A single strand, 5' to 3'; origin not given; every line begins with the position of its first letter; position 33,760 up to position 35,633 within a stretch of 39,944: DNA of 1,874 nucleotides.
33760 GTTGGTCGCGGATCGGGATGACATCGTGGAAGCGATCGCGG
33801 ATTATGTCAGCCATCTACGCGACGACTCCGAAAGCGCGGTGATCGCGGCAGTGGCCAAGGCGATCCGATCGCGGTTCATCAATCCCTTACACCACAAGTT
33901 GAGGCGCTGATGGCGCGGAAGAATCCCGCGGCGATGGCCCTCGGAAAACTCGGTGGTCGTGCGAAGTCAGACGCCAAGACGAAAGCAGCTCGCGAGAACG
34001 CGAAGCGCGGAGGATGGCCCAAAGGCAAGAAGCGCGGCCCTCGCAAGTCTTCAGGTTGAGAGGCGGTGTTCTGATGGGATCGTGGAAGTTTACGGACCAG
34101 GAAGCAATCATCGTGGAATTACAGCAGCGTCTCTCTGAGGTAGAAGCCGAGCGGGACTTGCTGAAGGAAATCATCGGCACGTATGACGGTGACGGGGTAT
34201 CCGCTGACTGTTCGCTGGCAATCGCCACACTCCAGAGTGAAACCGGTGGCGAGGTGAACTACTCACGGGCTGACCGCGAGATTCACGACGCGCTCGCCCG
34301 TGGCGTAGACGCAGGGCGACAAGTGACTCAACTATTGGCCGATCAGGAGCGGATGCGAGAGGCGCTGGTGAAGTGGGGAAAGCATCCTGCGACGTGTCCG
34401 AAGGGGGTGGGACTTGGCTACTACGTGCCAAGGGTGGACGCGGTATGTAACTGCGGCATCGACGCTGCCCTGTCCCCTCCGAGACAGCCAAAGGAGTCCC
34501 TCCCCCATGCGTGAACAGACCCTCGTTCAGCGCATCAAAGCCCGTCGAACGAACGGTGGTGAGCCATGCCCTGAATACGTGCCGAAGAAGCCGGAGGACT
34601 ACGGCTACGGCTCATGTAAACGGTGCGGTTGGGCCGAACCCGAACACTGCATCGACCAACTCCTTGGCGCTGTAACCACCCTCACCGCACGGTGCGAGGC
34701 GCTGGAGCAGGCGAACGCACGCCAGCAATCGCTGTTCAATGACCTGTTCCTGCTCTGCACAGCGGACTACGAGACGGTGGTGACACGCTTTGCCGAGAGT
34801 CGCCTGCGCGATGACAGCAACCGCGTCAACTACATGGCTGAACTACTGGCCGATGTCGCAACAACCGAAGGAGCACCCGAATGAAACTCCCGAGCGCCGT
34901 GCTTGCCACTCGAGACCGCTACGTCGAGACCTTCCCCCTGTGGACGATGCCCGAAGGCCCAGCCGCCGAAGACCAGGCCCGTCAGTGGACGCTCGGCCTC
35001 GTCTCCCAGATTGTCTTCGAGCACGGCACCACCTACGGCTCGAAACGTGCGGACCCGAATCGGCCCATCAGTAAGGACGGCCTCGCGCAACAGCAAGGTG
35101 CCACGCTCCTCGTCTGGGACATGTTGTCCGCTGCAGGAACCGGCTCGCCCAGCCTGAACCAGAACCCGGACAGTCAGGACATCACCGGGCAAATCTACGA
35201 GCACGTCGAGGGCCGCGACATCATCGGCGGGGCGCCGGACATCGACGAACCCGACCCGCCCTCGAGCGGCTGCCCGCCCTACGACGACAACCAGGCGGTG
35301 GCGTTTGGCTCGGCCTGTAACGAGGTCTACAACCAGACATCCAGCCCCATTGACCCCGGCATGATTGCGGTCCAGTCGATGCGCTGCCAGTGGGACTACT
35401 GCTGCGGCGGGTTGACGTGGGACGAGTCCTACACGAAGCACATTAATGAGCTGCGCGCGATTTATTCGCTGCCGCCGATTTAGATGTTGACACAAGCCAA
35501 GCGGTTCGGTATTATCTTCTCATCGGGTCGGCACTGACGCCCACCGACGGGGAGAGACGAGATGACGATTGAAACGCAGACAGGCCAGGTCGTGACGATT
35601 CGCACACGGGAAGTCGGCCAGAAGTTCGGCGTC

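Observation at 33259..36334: Two accessory gene modules with near-identical consensus promoters and a paralogous small basic protein in each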

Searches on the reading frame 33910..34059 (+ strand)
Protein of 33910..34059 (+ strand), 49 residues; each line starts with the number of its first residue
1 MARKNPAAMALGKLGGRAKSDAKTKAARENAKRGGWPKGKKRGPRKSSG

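Call 11: search_protein_families(library=pfam, proteins=[window:33910-34059:+], max_evalue=1)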
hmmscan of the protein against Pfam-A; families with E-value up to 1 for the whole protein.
window:33910-34059:+ (49 aa): 0 families

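Call 12: search_protein_families(library=phrogs, proteins=[window:33910-34059:+], max_evalue=1)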
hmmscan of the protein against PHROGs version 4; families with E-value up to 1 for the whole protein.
window:33910-34059:+ (49 aa): 0 families

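Call 33: find_related_loci(query=A1, collection=viral_contigs, flank=6000)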
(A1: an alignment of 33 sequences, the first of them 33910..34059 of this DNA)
Query A1 (49 aa) in viral_contigs; peptide patterns used: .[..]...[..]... (x = any residue, [..] = any of these).
479 stretches matched a pattern; 135 encode a relative of the query (tblastn E <= 1e-3); the best 80 are kept; 80 distinct loci.
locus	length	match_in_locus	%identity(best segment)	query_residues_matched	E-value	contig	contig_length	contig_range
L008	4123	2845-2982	67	1-46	9e-16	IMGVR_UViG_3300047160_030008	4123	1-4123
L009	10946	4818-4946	77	2-44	5e-15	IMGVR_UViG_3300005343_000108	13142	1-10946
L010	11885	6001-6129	77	2-44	5e-15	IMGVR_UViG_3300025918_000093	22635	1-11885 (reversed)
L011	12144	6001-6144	61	1-49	4e-13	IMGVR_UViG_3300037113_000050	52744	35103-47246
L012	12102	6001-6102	76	4-37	5e-13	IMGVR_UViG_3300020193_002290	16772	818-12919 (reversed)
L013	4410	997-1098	76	4-37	1e-12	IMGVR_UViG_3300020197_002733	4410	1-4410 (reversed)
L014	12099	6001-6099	76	4-36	3e-12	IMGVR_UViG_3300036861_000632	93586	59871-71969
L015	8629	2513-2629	69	4-42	1e-11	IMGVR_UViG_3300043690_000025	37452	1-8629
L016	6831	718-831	66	1-38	9e-12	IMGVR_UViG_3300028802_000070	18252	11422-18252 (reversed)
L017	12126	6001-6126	67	1-42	2e-11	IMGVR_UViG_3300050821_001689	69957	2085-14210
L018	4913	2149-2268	70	3-42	3e-11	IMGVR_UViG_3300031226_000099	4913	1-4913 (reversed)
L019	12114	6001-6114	63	1-38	5e-11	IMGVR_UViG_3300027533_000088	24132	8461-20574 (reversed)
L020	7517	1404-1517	63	1-38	5e-11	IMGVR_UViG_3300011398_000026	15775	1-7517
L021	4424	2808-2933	62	4-45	8e-11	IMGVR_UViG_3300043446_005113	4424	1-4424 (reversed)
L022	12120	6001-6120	68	2-41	6e-11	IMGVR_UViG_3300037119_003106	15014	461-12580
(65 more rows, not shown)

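Call 40: find_related_loci(query=A1, collection=genome_contigs, flank=6000)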
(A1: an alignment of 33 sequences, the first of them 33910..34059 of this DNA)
Query A1 (49 aa) in genome_contigs; peptide patterns used: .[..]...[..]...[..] (x = any residue, [..] = any of these).
600 stretches matched a pattern (row limit reached: there are more); 6 encode a relative of the query (tblastn E <= 1e-3); 6 distinct loci.
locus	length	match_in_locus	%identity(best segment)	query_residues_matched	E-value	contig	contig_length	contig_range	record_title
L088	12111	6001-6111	62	1-37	1e-10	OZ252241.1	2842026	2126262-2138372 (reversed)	MAG: Vicinamibacterales bacterium isolate 2064dafd-9b2a-4308-b7d3-9406566bb03f genome assembly, chromosome: 1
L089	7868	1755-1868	66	4-41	2e-10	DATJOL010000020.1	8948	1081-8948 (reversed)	MAG TPA_asm: Candidatus Aquilonibacter sp. isolate SMAG_U14886 k141_2763698, whole genome shotgun sequence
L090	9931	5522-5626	60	1-35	3e-10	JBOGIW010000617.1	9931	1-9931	MAG: Vicinamibacterales bacterium isolate M3-S_metawrap_bin.136 k127_1825031, whole genome shotgun sequence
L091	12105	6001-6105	60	4-38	2e-8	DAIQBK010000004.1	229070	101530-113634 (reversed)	MAG TPA_asm: Myxococcaceae bacterium isolate CTOTU28159 NODE_4_length_229070_cov_15.291269, whole genome shotgun sequenc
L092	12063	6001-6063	71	1-21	9e-7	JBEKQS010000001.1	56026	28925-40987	MAG: Bryobacteraceae bacterium isolate SPRUCE 493 SPRUCE_493_1, whole genome shotgun sequence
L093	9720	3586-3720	47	1-41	4e-6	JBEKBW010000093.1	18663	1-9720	MAG: Candidatus Sulfotelmatobacter sp. isolate SPRUCE 145 SPRUCE_145_93, whole genome shotgun sequence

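Call 42: search_solved_structures(query=A1, max_evalue=10, show_alignments=3)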
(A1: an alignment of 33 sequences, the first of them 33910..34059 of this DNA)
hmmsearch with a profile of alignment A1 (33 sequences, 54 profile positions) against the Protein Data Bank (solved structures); distinct sequences matched with E-value up to 10: 23.
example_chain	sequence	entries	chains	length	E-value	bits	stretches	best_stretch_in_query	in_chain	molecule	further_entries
6gwd_G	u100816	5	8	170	0.00012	25.1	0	7-18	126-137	iiH5 ALPHAREP | iih5 Alpha Repeating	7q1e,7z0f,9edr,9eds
6fsq_A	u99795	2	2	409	0.00017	24.7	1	6-18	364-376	alphaRep A3_bGFPD | A3_bGFPD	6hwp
5dcq_A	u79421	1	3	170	0.0033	20.5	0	5-18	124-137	artificial repeat proteins (alphaREP3)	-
4xvp_D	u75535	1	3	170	0.0044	20.1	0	7-18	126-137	BGFP-C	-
9t1m_A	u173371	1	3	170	0.01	18.9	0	7-18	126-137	Alpha Rep E4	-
3ltj_A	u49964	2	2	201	0.015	18.4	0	6-18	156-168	AlphaRep-4 | bA3-2: binder of A3 protein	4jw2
6g4j_B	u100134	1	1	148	0.016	18.3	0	7-18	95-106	alphaREP bE8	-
8aw4_A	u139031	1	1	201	0.02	18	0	7-18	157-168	ALPHAREP bB-E3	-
6ft5_A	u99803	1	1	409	0.022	17.9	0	6-18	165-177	alphaRep A3_A3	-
3ltm_A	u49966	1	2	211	0.022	17.9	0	6-18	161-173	Alpha-Rep4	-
6gwc_C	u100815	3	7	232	0.026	17.7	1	6-18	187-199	iE5 ALPHAREP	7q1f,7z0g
6gx7_E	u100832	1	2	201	0.03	17.5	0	7-18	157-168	iiiA5 ALPHAREP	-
9sah_A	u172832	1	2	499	0.033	17.3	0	6-28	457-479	E4-NB2 synthetic fusion protein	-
9rhz_A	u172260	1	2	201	0.048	16.8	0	7-18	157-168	ALPHAREP bE5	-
8aw4_B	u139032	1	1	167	0.057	16.6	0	7-16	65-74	ALPHAREP bGFPD-YY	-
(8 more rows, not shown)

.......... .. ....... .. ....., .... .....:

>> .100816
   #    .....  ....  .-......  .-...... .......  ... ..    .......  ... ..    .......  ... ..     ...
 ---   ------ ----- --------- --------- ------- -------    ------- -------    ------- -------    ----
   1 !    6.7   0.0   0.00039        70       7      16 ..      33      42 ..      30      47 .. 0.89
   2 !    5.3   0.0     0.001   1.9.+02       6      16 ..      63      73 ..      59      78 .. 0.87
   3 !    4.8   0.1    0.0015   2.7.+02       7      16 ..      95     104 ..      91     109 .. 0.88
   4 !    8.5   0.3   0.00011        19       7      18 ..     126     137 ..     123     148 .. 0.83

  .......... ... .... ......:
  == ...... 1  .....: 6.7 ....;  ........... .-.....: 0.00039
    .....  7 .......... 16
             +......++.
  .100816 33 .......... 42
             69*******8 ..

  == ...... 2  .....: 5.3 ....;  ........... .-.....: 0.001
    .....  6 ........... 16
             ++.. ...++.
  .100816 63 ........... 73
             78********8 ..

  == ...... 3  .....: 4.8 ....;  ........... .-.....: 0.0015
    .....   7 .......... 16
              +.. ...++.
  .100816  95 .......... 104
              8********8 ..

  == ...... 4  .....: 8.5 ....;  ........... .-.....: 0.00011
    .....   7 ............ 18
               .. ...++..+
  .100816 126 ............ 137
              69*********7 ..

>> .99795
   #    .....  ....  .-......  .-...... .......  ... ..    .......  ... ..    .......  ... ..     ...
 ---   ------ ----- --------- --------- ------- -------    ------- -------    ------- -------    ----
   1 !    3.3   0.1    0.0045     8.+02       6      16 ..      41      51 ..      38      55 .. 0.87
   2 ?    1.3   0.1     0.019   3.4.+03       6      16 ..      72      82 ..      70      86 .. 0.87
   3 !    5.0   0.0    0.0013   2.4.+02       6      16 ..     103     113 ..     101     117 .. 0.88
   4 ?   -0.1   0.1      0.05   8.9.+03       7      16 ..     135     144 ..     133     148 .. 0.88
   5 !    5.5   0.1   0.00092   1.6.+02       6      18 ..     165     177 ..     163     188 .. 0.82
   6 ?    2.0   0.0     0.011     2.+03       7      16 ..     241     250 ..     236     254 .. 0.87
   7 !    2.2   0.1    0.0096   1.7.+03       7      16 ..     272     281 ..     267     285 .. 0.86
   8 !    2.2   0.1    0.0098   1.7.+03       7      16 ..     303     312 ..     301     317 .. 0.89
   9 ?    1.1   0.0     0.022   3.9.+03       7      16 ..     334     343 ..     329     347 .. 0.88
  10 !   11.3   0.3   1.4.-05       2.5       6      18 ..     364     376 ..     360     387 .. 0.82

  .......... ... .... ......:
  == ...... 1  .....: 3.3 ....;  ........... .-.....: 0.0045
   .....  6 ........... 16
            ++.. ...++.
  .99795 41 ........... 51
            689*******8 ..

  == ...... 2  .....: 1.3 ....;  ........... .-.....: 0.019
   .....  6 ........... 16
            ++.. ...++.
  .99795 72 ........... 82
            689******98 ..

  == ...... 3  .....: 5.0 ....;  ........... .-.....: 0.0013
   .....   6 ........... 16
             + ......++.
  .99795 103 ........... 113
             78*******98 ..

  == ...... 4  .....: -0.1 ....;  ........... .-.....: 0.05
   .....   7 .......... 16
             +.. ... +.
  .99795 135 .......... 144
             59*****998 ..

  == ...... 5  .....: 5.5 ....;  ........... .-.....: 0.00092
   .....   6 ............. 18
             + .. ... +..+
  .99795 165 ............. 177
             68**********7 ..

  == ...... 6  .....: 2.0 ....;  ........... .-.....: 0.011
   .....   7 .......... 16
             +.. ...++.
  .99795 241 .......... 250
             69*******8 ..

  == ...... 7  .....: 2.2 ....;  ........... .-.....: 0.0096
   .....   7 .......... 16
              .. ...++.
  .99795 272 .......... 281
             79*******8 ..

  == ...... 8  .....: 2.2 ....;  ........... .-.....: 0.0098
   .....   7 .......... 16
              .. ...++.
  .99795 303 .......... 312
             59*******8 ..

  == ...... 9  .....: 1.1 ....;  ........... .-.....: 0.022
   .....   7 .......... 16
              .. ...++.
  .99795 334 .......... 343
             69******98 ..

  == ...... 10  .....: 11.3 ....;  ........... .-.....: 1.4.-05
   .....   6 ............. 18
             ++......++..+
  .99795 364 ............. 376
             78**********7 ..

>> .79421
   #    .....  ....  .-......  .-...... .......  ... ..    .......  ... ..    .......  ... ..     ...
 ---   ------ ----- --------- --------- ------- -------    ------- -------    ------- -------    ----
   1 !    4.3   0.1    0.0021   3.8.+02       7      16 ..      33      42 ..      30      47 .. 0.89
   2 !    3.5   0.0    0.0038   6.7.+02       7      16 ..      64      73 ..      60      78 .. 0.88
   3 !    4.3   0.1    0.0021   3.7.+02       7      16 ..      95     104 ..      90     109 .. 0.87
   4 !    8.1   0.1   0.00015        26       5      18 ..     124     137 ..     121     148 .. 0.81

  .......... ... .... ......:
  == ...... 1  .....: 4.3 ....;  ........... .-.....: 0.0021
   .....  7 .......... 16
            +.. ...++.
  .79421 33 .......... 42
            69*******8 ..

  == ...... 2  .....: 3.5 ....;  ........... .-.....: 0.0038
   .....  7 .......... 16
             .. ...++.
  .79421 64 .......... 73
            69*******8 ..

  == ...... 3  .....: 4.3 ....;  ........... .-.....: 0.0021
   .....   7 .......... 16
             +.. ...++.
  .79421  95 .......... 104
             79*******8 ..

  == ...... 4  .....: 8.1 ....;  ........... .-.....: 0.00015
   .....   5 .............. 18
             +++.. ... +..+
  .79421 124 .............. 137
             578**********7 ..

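Call 43: search_protein_families(library=ncbifam, proteins=[window:33910-34059:+], max_evalue=1)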
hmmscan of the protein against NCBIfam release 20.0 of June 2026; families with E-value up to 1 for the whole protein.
window:33910-34059:+ (49 aa): 0 families

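Call 50: predict_structure(alignment_id=A1)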
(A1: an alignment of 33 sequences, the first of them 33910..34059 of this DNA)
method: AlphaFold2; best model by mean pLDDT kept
length: 49 residues; sequences in the alignment: 33
mean_pLDDT: 69.2   pTM: 0.31
mean pLDDT of the five models: 69.2, 67.7, 64.6, 64.3, 58.8
residues with pLDDT >= 90: 0; 70-90: 24; 50-70: 24; < 50: 1
segments of 3 or more residues with pLDDT < 50: none
pLDDT, mean of each block of 10 residues (from residue 1): 76 69 74 65 62
secondary structure, 60 per line:
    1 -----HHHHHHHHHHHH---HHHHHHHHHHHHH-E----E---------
elements in order: H6-17 H21-33

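Call 53: fold_search(model_id=the predicted structure, library=pdb)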
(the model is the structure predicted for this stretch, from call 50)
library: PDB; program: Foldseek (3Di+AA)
matches with E <= 10: 0; with E <= 0.001: 0
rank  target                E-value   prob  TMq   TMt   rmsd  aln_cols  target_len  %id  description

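Call 82: search_protein_families(library=padloc, proteins=[window:33910-34059:+], max_evalue=0.1)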
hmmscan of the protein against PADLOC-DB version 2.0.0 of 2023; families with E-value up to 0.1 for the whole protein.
window:33910-34059:+ (49 aa): 0 families

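Call 90: search_protein_representatives(alignment_id=A1)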
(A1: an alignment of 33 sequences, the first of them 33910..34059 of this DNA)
Query: 33 sequences, 54 profile positions. Proteins with E-value up to 0.001 (for the whole library): 3469; up to 1e-10: 210; up to 1e-30: 0. The best 150 are listed.
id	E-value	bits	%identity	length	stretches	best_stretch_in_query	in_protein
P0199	1.2e-20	89.3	-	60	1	4-47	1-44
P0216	1.0e-19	86.2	-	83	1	4-53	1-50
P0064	1.6e-19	85.6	-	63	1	3-49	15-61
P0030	5.2e-19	84.0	-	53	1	3-46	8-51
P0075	6.8e-19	83.6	-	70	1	3-51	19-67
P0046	1.5e-18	82.5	-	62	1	4-52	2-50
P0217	2.3e-18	81.9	-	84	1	3-44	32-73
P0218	4.7e-18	80.9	-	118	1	5-49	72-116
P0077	4.8e-18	80.9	-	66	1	3-50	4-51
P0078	5.2e-18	80.8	-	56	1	4-52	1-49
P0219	5.2e-18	80.8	-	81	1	4-50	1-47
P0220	6.7e-18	80.4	-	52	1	3-49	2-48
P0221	6.8e-18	80.4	-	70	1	7-46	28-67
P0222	6.9e-18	80.4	-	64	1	4-51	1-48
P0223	8.0e-18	80.2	-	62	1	4-51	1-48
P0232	2.5e-16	75.4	-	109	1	4-47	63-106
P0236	4.9e-16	74.5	-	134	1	4-49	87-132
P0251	2.2e-15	72.4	-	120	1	8-44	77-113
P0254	5.1e-15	71.2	-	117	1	4-46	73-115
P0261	1.4e-14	69.8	-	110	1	6-47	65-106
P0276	7.2e-14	67.5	-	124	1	7-50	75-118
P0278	7.4e-14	67.5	-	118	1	4-44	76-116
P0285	2.5e-13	65.8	-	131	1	5-44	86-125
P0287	3.2e-13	65.5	-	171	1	7-52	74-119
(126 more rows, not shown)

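Call 91: search_protein_families(library=pfam, proteins=[P0218, P0236, P0232, P0254, P0276, P0278, P0285, P0287, P0251, P0261], max_evalue=0.01)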
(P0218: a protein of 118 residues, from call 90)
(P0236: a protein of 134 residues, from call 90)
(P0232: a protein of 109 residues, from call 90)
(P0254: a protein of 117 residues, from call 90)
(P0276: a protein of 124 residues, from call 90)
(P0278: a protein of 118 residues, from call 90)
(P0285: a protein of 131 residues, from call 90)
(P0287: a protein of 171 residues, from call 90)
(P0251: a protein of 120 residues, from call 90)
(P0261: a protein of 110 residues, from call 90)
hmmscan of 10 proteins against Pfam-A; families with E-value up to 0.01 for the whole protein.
P0218 (118 aa): 0 families

P0236 (134 aa): 0 families

P0232 (109 aa): 0 families

P0254 (117 aa): 0 families

P0276 (124 aa): 0 families

P0278 (118 aa): 0 families

P0285 (131 aa): 0 families

P0287 (171 aa): 2 families
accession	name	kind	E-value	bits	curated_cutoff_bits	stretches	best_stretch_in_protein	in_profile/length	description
PF08281.18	Sigma70_r4_2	-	4.5e-06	26.6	25.7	1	114-156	11-54/54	Sigma-70, region 4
PF13936.12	HTH_38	-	0.0018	18.4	27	1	119-145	11-37/44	Helix-turn-helix domain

P0251 (120 aa): 0 families

P0261 (110 aa): 0 families

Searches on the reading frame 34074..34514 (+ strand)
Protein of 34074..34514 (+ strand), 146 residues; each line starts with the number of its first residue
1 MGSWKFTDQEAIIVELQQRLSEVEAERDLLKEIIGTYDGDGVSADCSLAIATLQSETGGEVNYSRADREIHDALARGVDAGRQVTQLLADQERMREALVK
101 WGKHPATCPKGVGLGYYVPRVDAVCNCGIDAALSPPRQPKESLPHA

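Call 11: search_protein_families(library=pfam, proteins=[window:34074-34514:+], max_evalue=1)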
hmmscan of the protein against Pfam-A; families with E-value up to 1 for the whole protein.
window:34074-34514:+ (146 aa): 2 families
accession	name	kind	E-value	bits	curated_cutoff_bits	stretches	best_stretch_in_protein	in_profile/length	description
PF05557.18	MAD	-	0.0073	15.2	30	1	8-45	336-373/661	Mitotic checkpoint protein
PF20402.4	DUF6692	-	0.09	13.3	24.2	1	36-111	87-160/162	Domain of unknown function (DUF6692)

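Call 12: search_protein_families(library=phrogs, proteins=[window:34074-34514:+], max_evalue=1)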
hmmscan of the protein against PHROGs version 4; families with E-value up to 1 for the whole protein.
window:34074-34514:+ (146 aa): 2 families
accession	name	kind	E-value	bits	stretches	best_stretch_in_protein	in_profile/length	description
phrog_32911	-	unknown function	0.17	13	0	8-28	18-38/39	-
phrog_15935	-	unknown function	0.38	11.9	0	2-37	17-52/91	-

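Call 43: search_protein_families(library=ncbifam, proteins=[window:34074-34514:+], max_evalue=1)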
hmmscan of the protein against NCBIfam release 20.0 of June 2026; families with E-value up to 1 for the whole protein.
window:34074-34514:+ (146 aa): 0 families

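Call 57: find_related_loci(query=window:34074-34514:+, collection=viral_contigs, flank=5000)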
Query window:34074-34514:+ (146 aa) in viral_contigs; peptide patterns used: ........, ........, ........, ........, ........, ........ (x = any residue, [..] = any of these).
1 stretches matched a pattern, but none encodes a relative of the query by tblastn (E <= 1e-3).

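Call 63: find_related_loci(query=window:34074-34514:+, collection=metagenome_contigs, flank=6000)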
Query window:34074-34514:+ (146 aa) in metagenome_contigs; peptide patterns used: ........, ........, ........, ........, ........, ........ (x = any residue, [..] = any of these).
119 stretches matched a pattern, but none encodes a relative of the query by tblastn (E <= 1e-3).

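Call 82: search_protein_families(library=padloc, proteins=[window:34074-34514:+], max_evalue=0.1)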
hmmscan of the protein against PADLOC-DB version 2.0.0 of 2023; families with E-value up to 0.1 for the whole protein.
window:34074-34514:+ (146 aa): 0 families

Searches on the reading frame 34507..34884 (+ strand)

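Call 11: search_protein_families(library=pfam, proteins=[window:34507-34884:+], max_evalue=1)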
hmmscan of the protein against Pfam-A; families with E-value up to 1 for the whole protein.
window:34507-34884:+ (125 aa): 0 families

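Call 12: search_protein_families(library=phrogs, proteins=[window:34507-34884:+], max_evalue=1)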
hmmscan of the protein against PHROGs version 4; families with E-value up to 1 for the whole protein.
window:34507-34884:+ (125 aa): 0 families

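Call 43: search_protein_families(library=ncbifam, proteins=[window:34507-34884:+], max_evalue=1)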
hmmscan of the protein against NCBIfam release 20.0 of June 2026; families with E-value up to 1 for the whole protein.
window:34507-34884:+ (125 aa): 1 family
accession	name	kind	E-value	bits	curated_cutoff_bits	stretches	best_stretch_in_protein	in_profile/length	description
NF000138.1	AAC_6p_Iz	exception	0.092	12.9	320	1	78-104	46-70/153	aminoglycoside N-acetyltransferase AAC(6')-Iz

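Call 82: search_protein_families(library=padloc, proteins=[window:34507-34884:+], max_evalue=0.1)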
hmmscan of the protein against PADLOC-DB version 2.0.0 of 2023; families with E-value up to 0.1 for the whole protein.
window:34507-34884:+ (125 aa): 1 family
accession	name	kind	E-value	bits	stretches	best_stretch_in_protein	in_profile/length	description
PDLC02854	DpdE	-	0.016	11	1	60-120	862-918/1083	DpdE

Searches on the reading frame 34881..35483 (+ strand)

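Call 11: search_protein_families(library=pfam, proteins=[window:34881-35483:+], max_evalue=1)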
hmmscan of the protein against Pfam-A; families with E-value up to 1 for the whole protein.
window:34881-35483:+ (200 aa): 0 families

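Call 12: search_protein_families(library=phrogs, proteins=[window:34881-35483:+], max_evalue=1)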
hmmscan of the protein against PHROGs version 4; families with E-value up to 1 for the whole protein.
window:34881-35483:+ (200 aa): 2 families
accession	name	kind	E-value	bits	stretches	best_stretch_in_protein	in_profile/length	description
phrog_28154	-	unknown function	0.12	13.8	1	186-200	51-65/74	-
phrog_5369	-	lysis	0.13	13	1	123-154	14-45/60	Rz-like spanin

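Call 43: search_protein_families(library=ncbifam, proteins=[window:34881-35483:+], max_evalue=1)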
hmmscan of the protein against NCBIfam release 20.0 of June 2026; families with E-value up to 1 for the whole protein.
window:34881-35483:+ (200 aa): 0 families

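Call 82: search_protein_families(library=padloc, proteins=[window:34881-35483:+], max_evalue=0.1)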
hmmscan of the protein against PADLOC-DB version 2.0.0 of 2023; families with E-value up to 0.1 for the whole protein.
window:34881-35483:+ (200 aa): 0 families
